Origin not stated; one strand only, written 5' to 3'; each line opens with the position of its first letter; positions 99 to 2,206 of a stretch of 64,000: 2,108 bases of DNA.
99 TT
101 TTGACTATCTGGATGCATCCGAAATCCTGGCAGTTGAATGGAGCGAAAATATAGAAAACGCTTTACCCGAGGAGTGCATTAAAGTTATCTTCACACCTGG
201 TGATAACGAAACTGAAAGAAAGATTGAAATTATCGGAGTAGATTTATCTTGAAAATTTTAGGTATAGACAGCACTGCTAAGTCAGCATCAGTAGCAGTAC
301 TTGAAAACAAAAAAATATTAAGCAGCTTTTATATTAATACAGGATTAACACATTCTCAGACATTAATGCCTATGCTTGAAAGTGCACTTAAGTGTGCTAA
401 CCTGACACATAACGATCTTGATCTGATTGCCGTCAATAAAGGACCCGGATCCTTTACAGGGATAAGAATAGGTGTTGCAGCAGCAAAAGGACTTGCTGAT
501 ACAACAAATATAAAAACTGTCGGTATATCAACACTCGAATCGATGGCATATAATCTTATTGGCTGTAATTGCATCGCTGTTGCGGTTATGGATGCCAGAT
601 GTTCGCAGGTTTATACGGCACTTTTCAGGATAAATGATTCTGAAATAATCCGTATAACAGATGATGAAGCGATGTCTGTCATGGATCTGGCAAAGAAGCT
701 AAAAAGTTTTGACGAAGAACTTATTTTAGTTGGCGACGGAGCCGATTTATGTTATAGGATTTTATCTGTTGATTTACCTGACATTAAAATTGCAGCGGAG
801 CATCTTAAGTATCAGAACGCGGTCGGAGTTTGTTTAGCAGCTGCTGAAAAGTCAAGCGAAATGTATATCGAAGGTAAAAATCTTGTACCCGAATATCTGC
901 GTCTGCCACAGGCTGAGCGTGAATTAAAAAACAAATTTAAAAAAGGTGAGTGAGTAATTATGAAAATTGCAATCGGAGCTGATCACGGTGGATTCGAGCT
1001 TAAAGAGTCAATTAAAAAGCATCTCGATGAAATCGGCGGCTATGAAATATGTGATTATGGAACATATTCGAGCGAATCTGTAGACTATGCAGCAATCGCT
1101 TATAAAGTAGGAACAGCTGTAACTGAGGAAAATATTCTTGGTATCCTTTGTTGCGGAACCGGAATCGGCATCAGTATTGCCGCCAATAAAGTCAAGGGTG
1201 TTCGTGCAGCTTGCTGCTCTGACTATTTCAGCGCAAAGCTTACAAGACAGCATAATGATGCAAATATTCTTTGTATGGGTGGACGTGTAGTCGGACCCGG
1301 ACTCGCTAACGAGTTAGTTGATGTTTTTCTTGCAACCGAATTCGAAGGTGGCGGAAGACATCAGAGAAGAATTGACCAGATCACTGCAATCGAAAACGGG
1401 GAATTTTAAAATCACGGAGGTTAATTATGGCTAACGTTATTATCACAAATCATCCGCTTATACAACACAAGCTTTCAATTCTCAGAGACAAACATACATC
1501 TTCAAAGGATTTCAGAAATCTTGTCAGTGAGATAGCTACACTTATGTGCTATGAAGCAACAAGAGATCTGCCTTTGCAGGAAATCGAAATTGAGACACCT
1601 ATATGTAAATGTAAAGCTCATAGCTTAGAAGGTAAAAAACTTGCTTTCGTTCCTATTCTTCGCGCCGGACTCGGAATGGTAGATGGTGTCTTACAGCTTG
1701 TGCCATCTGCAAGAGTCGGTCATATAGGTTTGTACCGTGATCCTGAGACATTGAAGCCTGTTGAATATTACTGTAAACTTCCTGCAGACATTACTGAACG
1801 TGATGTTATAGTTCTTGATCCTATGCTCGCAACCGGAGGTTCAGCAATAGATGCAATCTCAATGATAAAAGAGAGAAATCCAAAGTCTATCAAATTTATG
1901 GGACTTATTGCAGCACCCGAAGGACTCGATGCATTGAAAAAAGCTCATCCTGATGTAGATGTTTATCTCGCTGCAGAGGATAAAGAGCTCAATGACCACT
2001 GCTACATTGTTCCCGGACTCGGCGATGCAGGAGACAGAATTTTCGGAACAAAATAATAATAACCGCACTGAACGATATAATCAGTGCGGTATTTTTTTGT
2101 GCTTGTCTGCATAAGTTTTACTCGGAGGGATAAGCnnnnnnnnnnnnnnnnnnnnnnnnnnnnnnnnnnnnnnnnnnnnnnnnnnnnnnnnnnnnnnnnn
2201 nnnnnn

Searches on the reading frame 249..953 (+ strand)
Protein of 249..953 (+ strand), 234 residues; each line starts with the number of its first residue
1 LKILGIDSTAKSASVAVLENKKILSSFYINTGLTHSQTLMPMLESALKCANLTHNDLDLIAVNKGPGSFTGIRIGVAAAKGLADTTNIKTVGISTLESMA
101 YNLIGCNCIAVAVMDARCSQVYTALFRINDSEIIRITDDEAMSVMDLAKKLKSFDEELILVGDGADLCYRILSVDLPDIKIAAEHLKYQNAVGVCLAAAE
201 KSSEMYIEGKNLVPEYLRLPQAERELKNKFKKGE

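Call 9: search_protein_families(library=pfam, proteins=[window:249-953:+], max_evalue=0.01)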
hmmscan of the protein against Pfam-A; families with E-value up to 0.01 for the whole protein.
window:249-953:+ (234 aa): 1 family
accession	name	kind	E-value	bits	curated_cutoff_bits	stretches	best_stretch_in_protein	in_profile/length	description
PF00814.31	TsaD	-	1.5e-28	100.7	24.8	1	34-224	28-262/264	tRNA N6-adenosine threonylcarbamoyltransferase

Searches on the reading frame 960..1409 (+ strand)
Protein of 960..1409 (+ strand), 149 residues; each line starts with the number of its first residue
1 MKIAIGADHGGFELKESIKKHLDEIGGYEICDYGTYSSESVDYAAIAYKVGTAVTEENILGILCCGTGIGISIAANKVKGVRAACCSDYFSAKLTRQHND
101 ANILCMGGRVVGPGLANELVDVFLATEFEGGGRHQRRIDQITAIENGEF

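Call 9: search_protein_families(library=pfam, proteins=[window:960-1409:+], max_evalue=0.01)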
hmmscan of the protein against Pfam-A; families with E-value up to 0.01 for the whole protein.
window:960-1409:+ (149 aa): 1 family
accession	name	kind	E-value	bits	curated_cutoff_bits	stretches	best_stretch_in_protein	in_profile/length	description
PF02502.23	LacAB_rpiB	-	2.4e-59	199.7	24.7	1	3-141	1-138/138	Ribose/Galactose Isomerase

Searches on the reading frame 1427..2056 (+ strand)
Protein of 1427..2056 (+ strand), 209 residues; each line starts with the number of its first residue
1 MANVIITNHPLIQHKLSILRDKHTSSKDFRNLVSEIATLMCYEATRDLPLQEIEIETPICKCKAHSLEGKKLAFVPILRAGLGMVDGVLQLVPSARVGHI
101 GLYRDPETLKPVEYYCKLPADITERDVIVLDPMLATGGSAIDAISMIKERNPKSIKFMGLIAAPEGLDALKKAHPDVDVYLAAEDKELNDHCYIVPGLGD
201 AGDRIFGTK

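Call 9: search_protein_families(library=pfam, proteins=[window:1427-2056:+], max_evalue=0.01)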
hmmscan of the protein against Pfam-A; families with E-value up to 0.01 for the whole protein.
window:1427-2056:+ (209 aa): 3 families
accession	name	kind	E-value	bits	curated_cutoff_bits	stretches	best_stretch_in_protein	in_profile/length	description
PF14681.12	UPRTase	-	2.2e-80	269.5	27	1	7-208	2-206/206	Uracil phosphoribosyltransferase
PF00156.33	Pribosyltran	-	5.3e-09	36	26.3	1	54-170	14-133/158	Phosphoribosyl transferase domain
PF24390.1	PRTase-CE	-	0.0054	17.1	27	1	24-183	29-169/253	PRTase-CE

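Call 71: list_cluster_members(proteins=[window:1427-2056:+, window:7417-8796:-, window:2745-3758:-])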
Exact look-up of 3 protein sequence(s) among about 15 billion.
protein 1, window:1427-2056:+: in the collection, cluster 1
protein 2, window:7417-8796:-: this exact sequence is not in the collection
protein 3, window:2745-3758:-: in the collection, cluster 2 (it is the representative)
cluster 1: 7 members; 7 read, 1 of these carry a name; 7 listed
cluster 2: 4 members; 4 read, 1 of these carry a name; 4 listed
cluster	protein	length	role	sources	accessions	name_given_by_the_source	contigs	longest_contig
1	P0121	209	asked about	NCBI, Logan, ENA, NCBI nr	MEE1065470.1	MAG: uracil phosphoribosyltransferase [Acutalibacteraceae bacterium] | uracil phosphoribosyltransferase [Acutalibacteraceae bacterium]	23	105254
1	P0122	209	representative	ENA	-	-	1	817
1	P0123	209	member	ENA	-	-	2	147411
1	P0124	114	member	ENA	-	-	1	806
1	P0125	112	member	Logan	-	-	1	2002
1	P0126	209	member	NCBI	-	-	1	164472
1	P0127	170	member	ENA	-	-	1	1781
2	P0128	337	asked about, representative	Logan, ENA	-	-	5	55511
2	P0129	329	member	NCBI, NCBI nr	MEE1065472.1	MAG: tyrosine recombinase XerC [Acutalibacteraceae bacterium] | tyrosine recombinase XerC [Acutalibacteraceae bacterium]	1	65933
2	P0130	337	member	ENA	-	-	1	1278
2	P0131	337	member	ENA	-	-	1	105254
